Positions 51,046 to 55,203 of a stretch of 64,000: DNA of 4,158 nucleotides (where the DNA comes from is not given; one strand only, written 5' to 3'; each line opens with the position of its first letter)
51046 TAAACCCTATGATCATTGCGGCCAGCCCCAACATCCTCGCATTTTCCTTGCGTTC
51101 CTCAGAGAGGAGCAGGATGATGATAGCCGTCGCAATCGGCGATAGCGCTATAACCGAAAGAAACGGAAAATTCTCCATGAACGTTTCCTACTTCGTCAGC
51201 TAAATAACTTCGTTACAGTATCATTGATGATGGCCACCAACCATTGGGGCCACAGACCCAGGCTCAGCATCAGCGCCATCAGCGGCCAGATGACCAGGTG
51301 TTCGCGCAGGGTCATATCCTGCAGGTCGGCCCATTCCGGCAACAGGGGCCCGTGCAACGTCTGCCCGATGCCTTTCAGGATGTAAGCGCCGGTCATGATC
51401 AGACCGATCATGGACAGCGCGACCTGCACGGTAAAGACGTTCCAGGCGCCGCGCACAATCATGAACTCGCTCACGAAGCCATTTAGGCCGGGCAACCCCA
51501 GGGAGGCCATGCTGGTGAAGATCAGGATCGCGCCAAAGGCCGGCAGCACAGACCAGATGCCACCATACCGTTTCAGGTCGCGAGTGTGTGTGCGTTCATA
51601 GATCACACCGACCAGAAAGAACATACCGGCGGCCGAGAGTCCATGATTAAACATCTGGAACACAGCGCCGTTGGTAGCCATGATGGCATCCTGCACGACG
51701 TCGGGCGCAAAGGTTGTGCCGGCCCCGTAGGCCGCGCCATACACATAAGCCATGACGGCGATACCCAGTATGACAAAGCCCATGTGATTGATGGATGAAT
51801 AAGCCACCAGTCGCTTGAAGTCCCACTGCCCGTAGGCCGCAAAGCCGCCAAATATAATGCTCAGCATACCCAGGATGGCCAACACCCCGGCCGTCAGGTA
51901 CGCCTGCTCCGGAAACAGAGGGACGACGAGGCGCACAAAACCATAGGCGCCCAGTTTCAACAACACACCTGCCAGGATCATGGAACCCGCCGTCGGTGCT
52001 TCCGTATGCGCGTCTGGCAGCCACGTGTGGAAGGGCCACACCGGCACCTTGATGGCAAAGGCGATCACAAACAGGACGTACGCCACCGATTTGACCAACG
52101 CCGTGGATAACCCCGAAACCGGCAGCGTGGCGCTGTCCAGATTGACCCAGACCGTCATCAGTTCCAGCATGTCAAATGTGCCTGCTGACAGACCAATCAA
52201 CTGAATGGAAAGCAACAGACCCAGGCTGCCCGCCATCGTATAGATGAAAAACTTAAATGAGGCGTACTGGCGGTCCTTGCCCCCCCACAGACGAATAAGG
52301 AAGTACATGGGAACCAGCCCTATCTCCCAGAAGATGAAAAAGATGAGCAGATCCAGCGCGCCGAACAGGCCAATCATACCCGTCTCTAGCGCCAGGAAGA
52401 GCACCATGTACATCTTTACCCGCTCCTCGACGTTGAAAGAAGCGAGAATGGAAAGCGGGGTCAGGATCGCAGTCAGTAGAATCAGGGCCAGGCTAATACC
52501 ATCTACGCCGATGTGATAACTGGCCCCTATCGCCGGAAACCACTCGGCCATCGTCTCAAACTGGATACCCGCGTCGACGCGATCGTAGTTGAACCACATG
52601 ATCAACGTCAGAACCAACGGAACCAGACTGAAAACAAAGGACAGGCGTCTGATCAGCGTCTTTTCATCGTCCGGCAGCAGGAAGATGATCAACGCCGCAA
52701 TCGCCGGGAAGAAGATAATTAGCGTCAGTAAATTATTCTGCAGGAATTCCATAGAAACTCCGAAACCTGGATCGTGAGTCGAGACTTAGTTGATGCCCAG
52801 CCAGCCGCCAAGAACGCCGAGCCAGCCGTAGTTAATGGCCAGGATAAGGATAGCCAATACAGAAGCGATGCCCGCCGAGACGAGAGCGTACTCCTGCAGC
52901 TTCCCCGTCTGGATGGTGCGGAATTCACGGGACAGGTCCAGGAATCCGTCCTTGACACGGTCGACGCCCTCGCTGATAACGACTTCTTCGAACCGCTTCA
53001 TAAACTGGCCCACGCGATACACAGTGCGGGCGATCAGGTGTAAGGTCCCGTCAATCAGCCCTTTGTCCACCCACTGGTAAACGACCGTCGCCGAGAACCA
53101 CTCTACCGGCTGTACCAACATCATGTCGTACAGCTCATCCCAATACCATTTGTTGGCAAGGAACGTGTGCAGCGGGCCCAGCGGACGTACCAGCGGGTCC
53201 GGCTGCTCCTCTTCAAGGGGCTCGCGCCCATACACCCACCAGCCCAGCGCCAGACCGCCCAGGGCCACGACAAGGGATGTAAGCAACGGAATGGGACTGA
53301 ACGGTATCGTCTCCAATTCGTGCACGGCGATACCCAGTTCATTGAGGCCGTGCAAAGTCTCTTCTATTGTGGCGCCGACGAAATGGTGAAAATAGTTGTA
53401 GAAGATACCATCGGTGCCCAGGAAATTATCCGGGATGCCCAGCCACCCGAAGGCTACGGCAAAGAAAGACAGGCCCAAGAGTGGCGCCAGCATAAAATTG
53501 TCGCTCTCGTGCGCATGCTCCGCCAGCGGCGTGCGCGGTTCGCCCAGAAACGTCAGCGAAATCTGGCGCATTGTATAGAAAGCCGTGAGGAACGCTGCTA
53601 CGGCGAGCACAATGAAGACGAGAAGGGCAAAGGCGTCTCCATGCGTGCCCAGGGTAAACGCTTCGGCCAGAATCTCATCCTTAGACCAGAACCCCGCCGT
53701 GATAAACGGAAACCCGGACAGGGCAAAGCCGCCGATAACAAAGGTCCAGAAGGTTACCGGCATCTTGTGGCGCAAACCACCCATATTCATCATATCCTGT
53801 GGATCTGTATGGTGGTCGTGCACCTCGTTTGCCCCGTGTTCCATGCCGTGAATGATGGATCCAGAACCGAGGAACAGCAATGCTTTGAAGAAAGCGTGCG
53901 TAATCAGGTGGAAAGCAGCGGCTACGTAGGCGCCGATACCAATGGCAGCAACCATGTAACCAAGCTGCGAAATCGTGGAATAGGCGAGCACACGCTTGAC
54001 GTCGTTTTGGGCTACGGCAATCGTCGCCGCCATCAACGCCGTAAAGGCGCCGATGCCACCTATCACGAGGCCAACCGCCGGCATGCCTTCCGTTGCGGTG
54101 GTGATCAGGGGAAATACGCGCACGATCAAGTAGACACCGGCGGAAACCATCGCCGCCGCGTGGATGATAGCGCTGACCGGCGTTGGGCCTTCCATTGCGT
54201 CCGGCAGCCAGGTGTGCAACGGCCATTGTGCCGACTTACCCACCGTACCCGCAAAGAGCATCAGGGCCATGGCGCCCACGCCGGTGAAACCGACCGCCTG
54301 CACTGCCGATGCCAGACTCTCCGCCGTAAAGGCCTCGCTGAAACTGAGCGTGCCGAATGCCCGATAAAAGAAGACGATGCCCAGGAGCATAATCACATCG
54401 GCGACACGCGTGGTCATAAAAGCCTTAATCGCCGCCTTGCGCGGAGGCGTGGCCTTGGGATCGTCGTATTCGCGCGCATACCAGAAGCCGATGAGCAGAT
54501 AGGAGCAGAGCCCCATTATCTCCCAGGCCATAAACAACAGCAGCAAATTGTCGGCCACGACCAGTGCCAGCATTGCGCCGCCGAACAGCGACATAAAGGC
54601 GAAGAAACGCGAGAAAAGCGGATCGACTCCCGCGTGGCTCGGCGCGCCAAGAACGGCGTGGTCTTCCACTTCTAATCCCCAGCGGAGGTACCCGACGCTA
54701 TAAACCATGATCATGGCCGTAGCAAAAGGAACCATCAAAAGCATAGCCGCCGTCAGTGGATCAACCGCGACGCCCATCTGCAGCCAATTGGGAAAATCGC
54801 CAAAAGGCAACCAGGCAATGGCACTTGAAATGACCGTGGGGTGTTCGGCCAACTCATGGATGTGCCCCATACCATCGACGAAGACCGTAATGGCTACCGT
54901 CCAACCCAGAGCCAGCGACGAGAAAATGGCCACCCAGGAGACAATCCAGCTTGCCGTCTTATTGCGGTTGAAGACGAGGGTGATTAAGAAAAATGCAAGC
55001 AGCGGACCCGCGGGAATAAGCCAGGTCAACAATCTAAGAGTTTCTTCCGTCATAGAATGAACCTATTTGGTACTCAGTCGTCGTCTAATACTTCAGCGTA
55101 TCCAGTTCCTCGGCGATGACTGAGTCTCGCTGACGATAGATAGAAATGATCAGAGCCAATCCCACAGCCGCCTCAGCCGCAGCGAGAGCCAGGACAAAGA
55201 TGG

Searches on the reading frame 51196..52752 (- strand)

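Call 85: search_protein_families(library=pfam, proteins=[window:51196-52752:-], max_evalue=0.00001)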
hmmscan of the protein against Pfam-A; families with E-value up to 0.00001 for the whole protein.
window:51196-52752:- (518 aa): 1 family
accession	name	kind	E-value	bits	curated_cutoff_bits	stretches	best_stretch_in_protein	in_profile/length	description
PF00361.26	Proton_antipo_M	-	2.3e-65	221.2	21.5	2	132-336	1-195/294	NADH:quinone oxidoreductase/Mrp antiporter, TM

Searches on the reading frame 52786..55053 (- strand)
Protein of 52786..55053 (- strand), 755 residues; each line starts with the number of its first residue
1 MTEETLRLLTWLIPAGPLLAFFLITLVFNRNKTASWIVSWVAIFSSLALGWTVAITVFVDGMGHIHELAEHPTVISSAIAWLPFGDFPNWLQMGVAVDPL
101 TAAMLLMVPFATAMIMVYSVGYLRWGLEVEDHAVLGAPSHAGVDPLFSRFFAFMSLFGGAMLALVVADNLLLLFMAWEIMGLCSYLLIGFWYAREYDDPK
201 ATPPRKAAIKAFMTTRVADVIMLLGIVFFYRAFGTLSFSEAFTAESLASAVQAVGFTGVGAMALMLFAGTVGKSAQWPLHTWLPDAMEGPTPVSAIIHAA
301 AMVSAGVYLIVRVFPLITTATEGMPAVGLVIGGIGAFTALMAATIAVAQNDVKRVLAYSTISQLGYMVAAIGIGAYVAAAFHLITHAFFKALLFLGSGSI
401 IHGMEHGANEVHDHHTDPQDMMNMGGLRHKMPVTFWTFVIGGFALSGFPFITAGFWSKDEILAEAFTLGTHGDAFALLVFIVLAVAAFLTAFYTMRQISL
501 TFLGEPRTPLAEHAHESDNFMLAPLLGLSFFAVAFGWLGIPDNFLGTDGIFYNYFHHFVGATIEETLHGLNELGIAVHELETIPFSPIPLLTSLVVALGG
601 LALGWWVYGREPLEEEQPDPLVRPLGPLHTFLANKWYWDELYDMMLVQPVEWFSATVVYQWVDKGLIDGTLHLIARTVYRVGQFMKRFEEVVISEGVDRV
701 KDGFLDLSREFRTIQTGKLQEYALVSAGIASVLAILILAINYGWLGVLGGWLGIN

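Call 85: search_protein_families(library=pfam, proteins=[window:52786-55053:-], max_evalue=0.00001)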
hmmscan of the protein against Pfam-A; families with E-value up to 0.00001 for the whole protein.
window:52786-55053:- (755 aa): 2 families
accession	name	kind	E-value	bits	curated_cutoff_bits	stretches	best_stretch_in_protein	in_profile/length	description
PF00361.26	Proton_antipo_M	-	1.2e-75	254.9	21.5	1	167-471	1-281/294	NADH:quinone oxidoreductase/Mrp antiporter, TM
PF00662.26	Proton_antipo_N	-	3.2e-09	37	24.5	1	81-124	1-42/51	NADH-Ubiquinone oxidoreductase (complex I), chain 5 N-terminus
